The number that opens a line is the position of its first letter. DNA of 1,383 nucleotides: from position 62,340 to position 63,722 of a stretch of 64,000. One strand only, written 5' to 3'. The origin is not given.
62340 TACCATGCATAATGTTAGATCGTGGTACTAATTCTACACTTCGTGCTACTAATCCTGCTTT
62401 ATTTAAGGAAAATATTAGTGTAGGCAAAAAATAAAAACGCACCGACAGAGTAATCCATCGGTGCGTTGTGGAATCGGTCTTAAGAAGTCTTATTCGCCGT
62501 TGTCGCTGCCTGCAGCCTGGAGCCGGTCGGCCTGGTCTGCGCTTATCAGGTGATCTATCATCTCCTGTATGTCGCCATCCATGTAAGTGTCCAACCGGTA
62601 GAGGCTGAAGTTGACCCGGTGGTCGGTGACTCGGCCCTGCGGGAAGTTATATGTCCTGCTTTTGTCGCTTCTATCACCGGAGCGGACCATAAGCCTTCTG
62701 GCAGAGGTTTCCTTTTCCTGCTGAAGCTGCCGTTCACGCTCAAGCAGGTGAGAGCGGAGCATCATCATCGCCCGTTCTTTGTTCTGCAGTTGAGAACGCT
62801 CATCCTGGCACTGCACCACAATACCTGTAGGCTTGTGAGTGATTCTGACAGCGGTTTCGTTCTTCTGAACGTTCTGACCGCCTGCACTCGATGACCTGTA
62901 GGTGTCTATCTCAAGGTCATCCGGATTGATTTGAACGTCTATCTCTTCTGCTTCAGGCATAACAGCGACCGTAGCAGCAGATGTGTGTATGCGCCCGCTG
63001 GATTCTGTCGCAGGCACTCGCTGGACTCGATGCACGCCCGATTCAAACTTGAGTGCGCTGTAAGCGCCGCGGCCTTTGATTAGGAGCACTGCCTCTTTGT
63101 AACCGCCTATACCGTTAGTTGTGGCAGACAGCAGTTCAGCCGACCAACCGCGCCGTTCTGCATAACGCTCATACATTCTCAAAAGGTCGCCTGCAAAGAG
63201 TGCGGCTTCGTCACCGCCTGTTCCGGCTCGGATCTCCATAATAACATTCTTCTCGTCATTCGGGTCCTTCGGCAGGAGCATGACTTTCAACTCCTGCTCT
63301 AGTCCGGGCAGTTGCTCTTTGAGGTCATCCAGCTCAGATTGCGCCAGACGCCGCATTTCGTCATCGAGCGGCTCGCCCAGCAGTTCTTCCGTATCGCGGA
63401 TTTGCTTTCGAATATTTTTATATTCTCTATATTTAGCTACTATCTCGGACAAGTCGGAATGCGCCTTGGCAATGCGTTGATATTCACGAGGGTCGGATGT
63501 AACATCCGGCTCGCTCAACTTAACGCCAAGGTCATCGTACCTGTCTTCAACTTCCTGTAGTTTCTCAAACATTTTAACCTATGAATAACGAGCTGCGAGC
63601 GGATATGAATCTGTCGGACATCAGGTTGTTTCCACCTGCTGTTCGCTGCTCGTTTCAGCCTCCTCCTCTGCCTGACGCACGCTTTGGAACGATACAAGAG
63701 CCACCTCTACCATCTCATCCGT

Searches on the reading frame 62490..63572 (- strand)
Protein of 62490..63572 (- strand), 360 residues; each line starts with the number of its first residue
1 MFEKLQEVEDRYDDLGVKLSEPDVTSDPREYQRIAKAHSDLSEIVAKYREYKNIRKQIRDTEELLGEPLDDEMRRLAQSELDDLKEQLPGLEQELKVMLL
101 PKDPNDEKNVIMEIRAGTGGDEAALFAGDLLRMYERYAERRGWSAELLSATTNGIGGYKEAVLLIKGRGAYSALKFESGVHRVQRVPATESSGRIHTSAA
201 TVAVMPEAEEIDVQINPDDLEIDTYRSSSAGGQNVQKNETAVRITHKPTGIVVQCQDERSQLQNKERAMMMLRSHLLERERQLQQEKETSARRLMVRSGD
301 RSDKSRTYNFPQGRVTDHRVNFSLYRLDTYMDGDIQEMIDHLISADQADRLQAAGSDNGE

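Call 39: search_protein_families(library=pfam, proteins=[window:62490-63572:-], max_evalue=0.0001)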
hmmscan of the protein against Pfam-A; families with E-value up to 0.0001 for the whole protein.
window:62490-63572:- (360 aa): 2 families
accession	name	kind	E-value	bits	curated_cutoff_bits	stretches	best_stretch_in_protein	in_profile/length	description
PF03462.23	PCRF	-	4.2e-77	258.8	24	1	9-202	2-194/194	PCRF domain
PF00472.26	RF-1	-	6e-41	139.5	35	1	209-319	1-116/116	RF-1 domain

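Call 88: find_encoding_contigs(protein=window:62490-63569:-, flank=10000, max_places=3)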
Protein window:62490-63569:- (359 aa): no gene with exactly this product is on record in the collection.
